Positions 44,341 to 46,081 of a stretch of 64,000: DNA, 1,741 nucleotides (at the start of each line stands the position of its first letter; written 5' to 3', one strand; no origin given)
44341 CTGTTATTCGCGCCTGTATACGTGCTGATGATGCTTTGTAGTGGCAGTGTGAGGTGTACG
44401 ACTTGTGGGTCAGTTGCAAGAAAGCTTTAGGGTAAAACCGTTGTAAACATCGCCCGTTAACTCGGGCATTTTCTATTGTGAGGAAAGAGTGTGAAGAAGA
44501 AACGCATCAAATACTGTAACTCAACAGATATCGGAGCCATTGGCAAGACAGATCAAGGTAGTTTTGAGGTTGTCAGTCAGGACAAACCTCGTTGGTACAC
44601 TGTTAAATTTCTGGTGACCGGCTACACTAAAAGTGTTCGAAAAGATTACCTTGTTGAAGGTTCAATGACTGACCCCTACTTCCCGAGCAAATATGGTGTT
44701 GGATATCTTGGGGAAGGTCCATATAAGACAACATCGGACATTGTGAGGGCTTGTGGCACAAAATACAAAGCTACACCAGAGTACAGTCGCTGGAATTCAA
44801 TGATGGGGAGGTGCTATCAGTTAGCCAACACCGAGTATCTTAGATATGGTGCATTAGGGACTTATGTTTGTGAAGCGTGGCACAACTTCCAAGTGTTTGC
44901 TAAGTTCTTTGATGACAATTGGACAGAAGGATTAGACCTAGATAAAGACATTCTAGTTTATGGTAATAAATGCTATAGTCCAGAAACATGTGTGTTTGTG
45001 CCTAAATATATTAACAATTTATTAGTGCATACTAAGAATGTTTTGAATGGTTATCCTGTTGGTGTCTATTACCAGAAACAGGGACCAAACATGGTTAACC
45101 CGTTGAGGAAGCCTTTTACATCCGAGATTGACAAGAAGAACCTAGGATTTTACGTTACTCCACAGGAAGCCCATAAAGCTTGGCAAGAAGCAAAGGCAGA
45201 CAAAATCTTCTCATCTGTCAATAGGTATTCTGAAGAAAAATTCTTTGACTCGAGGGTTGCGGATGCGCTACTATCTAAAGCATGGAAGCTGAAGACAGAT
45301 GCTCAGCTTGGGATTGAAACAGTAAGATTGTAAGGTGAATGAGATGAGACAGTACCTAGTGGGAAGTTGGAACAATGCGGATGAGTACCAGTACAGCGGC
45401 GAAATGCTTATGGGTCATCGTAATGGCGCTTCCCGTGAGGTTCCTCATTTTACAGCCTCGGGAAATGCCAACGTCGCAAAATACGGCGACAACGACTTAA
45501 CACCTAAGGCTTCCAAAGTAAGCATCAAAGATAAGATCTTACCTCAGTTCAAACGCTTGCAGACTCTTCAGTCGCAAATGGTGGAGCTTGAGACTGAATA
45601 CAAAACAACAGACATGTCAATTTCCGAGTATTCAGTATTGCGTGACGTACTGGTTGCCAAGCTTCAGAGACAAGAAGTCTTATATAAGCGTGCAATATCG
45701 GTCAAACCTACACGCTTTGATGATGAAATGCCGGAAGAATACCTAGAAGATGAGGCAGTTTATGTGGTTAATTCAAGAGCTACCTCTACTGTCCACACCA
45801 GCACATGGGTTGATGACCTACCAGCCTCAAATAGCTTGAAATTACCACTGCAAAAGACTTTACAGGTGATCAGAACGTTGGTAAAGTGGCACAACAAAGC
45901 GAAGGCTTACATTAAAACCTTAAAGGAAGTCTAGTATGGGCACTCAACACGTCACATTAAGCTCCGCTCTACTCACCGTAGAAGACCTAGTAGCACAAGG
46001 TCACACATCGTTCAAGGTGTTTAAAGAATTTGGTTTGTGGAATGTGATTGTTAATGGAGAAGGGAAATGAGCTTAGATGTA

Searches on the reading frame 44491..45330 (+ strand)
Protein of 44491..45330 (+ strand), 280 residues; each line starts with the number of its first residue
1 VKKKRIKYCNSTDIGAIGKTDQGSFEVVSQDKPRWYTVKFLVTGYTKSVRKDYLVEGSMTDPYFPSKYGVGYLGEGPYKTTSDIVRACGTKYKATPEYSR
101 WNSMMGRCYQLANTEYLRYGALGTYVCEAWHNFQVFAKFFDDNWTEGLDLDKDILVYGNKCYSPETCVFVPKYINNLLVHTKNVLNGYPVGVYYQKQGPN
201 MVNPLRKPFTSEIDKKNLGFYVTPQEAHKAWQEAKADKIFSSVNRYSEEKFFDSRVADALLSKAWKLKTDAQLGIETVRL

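Call 16: search_protein_families(library=phrogs, proteins=[window:44491-45330:+], max_evalue=0.001)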
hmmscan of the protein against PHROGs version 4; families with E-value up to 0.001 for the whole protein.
window:44491-45330:+ (280 aa): 7 families
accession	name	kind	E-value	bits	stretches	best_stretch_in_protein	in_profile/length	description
phrog_953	-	DNA, RNA and nucleotide metabolism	5.8e-58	198.2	1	78-278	209-399/420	HNH endonuclease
phrog_2081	-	DNA, RNA and nucleotide metabolism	3.7e-40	139.4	1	19-197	34-216/433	HNH endonuclease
phrog_374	-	DNA, RNA and nucleotide metabolism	3.6e-34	119.5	1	91-266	266-434/617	HNH endonuclease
phrog_30929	-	unknown function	1.1e-12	48.6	1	95-277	36-218/413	-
phrog_3377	-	DNA, RNA and nucleotide metabolism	3.5e-12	47.6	1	92-172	9-87/196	HNH endonuclease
phrog_8790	-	DNA, RNA and nucleotide metabolism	1e-10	43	1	90-169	18-93/241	restriction endonuclease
phrog_899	-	unknown function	0.00043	21.4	1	107-250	49-123/221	-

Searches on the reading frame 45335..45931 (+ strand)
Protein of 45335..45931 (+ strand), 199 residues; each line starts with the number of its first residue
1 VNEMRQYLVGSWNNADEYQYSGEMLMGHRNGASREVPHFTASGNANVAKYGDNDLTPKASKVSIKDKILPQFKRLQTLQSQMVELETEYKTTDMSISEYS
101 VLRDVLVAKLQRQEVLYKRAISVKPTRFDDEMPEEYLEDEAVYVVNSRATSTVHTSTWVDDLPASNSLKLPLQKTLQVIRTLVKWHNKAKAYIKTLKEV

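Call 16: search_protein_families(library=phrogs, proteins=[window:45335-45931:+], max_evalue=0.001)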
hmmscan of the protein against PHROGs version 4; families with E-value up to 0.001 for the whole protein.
window:45335-45931:+ (199 aa): 1 family
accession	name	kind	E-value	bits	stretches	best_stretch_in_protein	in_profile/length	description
phrog_16605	-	unknown function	0.00016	23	1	30-138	45-152/184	-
